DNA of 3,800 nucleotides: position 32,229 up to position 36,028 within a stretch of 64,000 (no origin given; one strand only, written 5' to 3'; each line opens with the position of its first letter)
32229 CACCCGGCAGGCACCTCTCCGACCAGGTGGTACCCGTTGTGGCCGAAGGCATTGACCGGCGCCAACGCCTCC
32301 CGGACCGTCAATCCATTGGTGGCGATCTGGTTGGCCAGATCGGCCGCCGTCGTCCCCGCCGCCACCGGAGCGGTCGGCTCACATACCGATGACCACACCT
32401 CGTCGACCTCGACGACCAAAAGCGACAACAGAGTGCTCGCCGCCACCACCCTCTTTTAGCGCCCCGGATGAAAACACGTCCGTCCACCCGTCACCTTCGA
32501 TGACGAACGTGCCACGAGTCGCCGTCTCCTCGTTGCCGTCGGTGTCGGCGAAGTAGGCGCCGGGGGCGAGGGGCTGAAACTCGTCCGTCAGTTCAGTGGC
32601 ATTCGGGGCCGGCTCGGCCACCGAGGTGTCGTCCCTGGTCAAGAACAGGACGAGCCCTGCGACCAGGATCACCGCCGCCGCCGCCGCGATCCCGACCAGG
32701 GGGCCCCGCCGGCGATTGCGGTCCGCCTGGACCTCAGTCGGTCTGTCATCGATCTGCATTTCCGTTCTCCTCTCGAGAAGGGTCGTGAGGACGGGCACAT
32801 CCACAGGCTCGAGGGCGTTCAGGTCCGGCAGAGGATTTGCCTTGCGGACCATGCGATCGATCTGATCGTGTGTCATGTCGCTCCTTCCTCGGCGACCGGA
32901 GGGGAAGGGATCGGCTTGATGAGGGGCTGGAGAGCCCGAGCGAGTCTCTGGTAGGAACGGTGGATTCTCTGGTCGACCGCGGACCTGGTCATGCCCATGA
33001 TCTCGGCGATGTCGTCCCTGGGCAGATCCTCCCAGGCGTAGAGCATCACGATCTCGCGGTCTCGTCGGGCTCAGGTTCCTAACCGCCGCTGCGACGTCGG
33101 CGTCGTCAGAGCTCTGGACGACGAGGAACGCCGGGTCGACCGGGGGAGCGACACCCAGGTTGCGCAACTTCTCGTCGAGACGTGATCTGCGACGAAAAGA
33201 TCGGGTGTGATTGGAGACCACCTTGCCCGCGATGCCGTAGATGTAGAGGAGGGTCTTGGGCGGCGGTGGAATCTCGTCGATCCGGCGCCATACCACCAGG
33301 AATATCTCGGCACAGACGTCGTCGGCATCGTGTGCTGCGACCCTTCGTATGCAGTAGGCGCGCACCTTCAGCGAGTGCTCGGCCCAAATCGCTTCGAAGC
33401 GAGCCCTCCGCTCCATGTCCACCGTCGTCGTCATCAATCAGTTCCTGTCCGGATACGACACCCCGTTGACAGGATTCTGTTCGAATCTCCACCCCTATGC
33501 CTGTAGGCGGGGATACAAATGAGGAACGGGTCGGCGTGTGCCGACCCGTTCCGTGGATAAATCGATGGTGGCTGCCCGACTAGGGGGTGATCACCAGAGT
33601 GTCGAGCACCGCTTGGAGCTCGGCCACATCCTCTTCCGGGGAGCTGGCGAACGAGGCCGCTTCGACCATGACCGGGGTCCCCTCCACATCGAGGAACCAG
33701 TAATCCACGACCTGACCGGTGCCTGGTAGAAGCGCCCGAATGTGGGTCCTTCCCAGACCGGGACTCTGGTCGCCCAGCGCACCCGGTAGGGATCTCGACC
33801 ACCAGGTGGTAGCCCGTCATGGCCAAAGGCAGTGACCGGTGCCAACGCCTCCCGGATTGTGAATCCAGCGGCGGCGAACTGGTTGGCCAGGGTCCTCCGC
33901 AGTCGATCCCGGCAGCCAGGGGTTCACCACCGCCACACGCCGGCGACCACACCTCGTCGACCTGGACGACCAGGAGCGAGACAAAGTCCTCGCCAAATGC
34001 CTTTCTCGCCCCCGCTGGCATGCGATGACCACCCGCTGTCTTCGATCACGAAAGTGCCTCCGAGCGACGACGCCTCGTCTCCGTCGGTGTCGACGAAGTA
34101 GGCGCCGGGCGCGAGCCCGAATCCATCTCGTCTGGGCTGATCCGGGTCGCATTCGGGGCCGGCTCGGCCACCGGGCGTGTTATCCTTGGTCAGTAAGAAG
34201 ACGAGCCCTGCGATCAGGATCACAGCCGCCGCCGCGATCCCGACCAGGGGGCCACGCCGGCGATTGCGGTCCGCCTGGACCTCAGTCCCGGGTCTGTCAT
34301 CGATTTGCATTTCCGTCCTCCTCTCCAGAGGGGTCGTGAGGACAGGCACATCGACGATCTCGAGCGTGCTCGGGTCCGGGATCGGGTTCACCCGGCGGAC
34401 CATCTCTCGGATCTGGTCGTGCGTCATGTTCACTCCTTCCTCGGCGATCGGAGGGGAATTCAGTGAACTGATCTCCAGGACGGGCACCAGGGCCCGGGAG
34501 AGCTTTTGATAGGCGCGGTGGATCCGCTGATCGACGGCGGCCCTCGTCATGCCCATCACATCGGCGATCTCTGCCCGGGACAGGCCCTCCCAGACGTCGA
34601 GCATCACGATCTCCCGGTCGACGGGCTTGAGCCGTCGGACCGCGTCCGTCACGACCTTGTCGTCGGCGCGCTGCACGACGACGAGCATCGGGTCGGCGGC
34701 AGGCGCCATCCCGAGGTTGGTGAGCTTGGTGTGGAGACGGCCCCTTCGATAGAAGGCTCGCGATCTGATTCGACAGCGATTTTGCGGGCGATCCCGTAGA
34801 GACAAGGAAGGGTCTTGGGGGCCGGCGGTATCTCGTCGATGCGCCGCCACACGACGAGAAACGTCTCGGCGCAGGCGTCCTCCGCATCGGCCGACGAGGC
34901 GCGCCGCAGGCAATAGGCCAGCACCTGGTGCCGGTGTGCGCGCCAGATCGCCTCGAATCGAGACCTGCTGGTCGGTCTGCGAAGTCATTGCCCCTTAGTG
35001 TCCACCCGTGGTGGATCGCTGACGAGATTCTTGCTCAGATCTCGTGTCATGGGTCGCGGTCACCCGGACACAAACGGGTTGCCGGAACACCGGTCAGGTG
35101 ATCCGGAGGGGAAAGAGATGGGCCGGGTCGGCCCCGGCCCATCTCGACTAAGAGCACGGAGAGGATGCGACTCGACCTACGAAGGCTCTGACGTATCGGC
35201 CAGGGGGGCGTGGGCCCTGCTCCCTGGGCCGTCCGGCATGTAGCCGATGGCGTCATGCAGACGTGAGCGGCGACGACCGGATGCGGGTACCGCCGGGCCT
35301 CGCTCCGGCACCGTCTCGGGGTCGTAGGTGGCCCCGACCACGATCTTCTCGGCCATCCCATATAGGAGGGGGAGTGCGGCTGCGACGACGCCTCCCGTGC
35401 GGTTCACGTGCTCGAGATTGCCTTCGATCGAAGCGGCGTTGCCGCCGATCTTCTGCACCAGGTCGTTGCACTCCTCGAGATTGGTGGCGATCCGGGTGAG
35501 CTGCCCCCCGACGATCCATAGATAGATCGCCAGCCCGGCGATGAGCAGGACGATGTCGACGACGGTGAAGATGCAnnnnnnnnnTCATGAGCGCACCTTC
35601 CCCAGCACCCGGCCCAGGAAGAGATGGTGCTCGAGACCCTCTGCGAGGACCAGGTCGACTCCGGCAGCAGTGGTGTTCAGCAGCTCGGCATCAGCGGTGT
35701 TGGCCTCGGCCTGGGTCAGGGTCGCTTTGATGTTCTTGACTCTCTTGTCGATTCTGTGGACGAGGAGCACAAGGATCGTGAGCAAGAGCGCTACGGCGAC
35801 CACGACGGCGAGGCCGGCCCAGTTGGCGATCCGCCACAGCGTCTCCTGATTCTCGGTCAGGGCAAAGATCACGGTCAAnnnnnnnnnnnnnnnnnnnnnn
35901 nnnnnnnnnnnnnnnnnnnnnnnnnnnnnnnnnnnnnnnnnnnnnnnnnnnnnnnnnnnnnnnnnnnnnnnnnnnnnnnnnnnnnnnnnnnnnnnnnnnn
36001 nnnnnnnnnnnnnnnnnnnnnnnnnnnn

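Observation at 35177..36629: Tandem array of five small paralogous single-pass membrane proteins appended to the cox operon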

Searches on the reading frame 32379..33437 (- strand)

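Call 9: search_protein_families(library=pfam, proteins=[window:32379-33437:-], max_evalue=0.001)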
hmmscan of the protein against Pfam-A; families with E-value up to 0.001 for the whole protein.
window:32379-33437:- (352 aa): 1 family
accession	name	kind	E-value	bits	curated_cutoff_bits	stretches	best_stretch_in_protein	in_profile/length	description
PF04542.20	Sigma70_r2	-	0.00072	19.7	24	0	20-82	4-69/71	Sigma-70 region 2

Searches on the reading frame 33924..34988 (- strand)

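Call 9: search_protein_families(library=pfam, proteins=[window:33924-34988:-], max_evalue=0.001)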
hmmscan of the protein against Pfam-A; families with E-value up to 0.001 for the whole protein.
window:33924-34988:- (354 aa): 3 families
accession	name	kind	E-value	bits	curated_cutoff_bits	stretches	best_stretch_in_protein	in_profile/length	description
PF08281.18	Sigma70_r4_2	-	5.6e-14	52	25.7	1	113-163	4-54/54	Sigma-70, region 4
PF04545.22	Sigma70_r4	-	1.3e-07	31.5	24.1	1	118-163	3-48/50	Sigma-70, region 4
PF13384.12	HTH_23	-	0.00079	19.6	24.6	0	125-162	7-43/50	Homeodomain-like domain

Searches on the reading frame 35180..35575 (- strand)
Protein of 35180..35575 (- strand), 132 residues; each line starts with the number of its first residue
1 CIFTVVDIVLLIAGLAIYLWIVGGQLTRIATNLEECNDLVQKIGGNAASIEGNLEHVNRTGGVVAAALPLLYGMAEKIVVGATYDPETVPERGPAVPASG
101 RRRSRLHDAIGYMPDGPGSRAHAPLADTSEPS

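Call 3: search_protein_families(library=pfam, proteins=[window:35180-35575:-], max_evalue=1)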
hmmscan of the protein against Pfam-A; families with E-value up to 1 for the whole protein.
window:35180-35575:- (132 aa): 0 families

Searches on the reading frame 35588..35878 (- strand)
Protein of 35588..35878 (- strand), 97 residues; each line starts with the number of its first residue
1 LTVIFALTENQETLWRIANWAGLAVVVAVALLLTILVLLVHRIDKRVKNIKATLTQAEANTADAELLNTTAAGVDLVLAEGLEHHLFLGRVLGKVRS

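Call 3: search_protein_families(library=pfam, proteins=[window:35588-35878:-], max_evalue=1)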
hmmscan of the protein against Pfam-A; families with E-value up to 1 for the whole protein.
window:35588-35878:- (97 aa): 3 families
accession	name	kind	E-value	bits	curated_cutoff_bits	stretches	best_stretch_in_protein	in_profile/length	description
PF00430.23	ATP-synt_B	-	0.0043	17.6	28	1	22-68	8-53/132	ATP synthase B/B' CF(0)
PF15330.11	SIT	-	0.18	12.8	27.6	1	22-61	2-40/114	SHP2-interacting transmembrane adaptor protein, SIT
PF13179.11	DUF4006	-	0.65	10.4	22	1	14-40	7-31/64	Family of unknown function (DUF4006)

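Call 49: search_protein_families(library=pfam, alignment_id=A7, max_evalue=10)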
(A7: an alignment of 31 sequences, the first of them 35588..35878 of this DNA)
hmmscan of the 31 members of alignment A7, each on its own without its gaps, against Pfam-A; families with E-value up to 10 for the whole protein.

A. member 1, window:35588-35878:- (97 aa): 3 families
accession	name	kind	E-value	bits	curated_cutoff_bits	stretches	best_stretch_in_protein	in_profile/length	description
PF00430.23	ATP-synt_B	-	0.0043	17.6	28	1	22-68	8-53/132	ATP synthase B/B' CF(0)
PF15330.11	SIT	-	0.18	12.8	27.6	1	22-61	2-40/114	SHP2-interacting transmembrane adaptor protein, SIT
PF13179.11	DUF4006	-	0.65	10.4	22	1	14-40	7-31/64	Family of unknown function (DUF4006)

B. families by the number of members that match (of 31 scanned): 40 families (the first 25 are shown)
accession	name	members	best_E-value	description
PF04335.19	VirB8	19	0.0036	VirB8 protein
PF00430.23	ATP-synt_B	13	0.0024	ATP synthase B/B' CF(0)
PF01034.25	Syndecan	11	0.15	Syndecan domain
PF13179.11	DUF4006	7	0.0017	Family of unknown function (DUF4006)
PF15763.10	DUF4692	5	0.016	Regulator of human erythroid cell expansion (RHEX)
PF07204.16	Orthoreo_P10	3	0.034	Orthoreovirus membrane fusion protein p10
PF14316.11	DUF4381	3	0.12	Domain of unknown function (DUF4381)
PF18204.6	PGF-CTERM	3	0.16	PGF-CTERM motif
PF15330.11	SIT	3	0.17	SHP2-interacting transmembrane adaptor protein, SIT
PF09622.15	DUF2391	2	0.0057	Putative integral membrane protein (DUF2391)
PF06596.16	PsbX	2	0.018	Photosystem II reaction centre X protein (PsbX)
PF06143.16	Baculo_11_kDa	2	0.021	Baculovirus 11 kDa family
PF00528.27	BPD_transp_1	2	0.033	Binding-protein-dependent transport system inner membrane component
PF19779.4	DUF6264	2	0.037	Family of unknown function (DUF6264)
PF15117.11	UPF0697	2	0.1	Uncharacterised protein family UPF0697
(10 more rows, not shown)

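Call 52: search_protein_families(library=ncbifam, proteins=[window:35588-35878:-], max_evalue=1)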
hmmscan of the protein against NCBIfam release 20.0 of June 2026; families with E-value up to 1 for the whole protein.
window:35588-35878:- (97 aa): 7 families
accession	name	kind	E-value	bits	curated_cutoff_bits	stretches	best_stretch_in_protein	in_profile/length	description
NF041013.1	T4P_ComGE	equivalog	0.01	16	49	1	25-61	11-47/83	competence type IV pilus minor pilin ComGE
NF046000.1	MAG1210_fam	subfamily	0.016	13.9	275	1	10-77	92-156/550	MAG1210 family protein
NF004907.0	PRK06265.2-2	subfamily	0.017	14.7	200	1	3-42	136-175/221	cobalt transporter CbiM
NF047902.1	MmDecMmdD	equivalog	0.03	14.5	150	1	23-65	18-60/112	methylmalonyl-CoA decarboxylase subunit delta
NF052375.1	antisigma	equivalog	0.048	13.6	100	1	15-69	83-136/217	anti-sigma factor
TIGR03348.1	VI_IcmF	equivalog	0.13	10.1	388.15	1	8-76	418-486/1168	type VI secretion system membrane subunit TssM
NF038083.1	CU044_5270_fam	subfamily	0.26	11.1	100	1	11-73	24-85/284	CU044_5270 family protein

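Call 56: find_homologous_proteins(query=window:35588-35872:-, max_evalue=0.01)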
Query seq(95 aa) (95 aa): 3022 proteins with E <= 0.01 among 3075 candidates; the best 120 are listed.
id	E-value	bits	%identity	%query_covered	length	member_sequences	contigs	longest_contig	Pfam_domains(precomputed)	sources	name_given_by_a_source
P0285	1.0e-50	187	100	100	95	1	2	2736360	-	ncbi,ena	-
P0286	3.1e-50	185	99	100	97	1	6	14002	-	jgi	jgi:hypothetical protein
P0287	4.2e-50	185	98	100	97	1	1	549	-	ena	-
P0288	5.0e-50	185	98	100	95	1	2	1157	-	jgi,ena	-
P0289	5.2e-50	185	98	100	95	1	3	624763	-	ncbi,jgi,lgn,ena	jgi:F0F1-type ATP synthase membrane subunit b/b'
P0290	5.4e-50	185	97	100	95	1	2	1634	-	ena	-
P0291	5.6e-50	185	98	100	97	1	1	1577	-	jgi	jgi:F0F1-type ATP synthase membrane subunit b/b'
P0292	6.5e-50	184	98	100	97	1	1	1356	-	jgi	jgi:hypothetical protein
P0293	7.0e-50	184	97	100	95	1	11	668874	-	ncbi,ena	-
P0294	7.5e-50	184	97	100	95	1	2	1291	-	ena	-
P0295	8.1e-50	184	97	100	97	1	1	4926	-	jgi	jgi:F0F1-type ATP synthase membrane subunit b/b'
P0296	8.5e-50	184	98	100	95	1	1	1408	-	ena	-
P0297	1.0e-49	184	97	100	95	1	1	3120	-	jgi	-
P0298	1.2e-49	184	98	100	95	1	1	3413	-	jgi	-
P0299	1.2e-49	184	96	100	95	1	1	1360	-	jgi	-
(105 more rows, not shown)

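Call 60: find_encoding_contigs(protein=P0285, flank=6000, max_places=2)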
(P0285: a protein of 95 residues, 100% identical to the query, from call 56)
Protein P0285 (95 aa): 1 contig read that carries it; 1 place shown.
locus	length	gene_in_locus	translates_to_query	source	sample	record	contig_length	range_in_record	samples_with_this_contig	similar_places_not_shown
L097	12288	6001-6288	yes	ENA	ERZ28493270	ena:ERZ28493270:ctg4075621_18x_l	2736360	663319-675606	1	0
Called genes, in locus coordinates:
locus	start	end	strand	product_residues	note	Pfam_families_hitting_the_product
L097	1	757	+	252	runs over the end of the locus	PF00941:FAD_binding_5, PF03450:CO_deh_flav_C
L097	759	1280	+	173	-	PF00111:Fer2 (weak), PF01799:Fer2_2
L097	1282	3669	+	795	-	PF01315:Ald_Xan_dh_C, PF02738:MoCoBD_1, PF20256:MoCoBD_2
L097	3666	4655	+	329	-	PF02625:XdhC_CoxI, PF13478:XdhC_C, PF04945:YHS, PF24273:TRASH_HVO_1752_C (weak)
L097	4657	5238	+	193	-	PF06240:COXG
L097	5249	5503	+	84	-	-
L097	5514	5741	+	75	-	-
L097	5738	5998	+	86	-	-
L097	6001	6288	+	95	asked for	-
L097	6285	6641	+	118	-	-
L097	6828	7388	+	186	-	PF08281:Sigma70_r4_2, PF04545:Sigma70_r4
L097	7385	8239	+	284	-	-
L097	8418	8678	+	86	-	-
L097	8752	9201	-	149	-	-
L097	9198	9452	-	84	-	-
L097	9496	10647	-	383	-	PF05762:VWA_CoxE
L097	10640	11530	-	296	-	PF05496:RuvB_N (faint), PF00004:AAA, PF07724:AAA_2 (weak), PF07726:AAA_3 (faint), PF07728:AAA_5, PF13401:AAA_22 (weak)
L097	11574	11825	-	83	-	-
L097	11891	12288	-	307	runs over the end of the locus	PF13478:XdhC_C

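Call 75: search_solved_structures(query=A7, max_evalue=10)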
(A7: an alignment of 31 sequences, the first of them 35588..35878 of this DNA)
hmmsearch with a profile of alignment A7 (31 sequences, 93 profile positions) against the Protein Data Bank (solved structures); distinct sequences matched with E-value up to 10: 11.
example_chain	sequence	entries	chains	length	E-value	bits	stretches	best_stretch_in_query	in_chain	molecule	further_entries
3j2w_E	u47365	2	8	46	0.0077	19.9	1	5-36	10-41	Glycoprotein E1 | E1 envelope glycoprotein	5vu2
2wtz_A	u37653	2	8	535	0.033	17.8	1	46-88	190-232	UDP-N-ACETYLMURAMOYL-L-ALANYL-D-GLUTAMATE--2,6-DIAMINOPIMELATE LIGASE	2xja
7tgh_R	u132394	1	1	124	0.087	16.5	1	9-75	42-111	UNK5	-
6nk5_A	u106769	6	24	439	0.26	15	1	6-36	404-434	E1 glycoprotein | E1 envelope protein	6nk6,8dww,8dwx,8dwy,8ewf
9ixi_A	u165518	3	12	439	0.43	14.3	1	8-36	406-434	CHIKV E1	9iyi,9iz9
2xfc_A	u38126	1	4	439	0.43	14.3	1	8-36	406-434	E1 ENVELOPE GLYCOPROTEIN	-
7cvz_D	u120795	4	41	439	0.43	14.3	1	8-36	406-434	E1 glycoprotein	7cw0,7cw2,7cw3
7cvy_F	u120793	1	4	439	0.43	14.3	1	8-36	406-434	E1 glycoprotein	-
6nk7_A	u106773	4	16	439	1.6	12.4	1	9-36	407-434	E1 glycoprotein | chikungunya virus E1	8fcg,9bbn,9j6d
2rm8_A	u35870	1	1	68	2.4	11.9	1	40-81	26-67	Sensory rhodopsin II transducer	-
9bhh_A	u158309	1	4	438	2.9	11.6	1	9-36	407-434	E1 glycoprotein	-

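Call 76: predict_structure(alignment_id=A10)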
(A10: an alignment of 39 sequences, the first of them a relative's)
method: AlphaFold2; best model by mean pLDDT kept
length: 95 residues; sequences in the alignment: 39
mean_pLDDT: 72.2   pTM: 0.36
mean pLDDT of the five models: 72.2, 72.0, 70.8, 68.6, 66.9
residues with pLDDT >= 90: 16; 70-90: 29; 50-70: 48; < 50: 2
segments of 3 or more residues with pLDDT < 50: none
pLDDT, mean of each block of 10 residues (from residue 1): 57 82 94 90 72 65 64 71 62 55
secondary structure, 60 per line:
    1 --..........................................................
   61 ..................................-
elements in order: H3-94
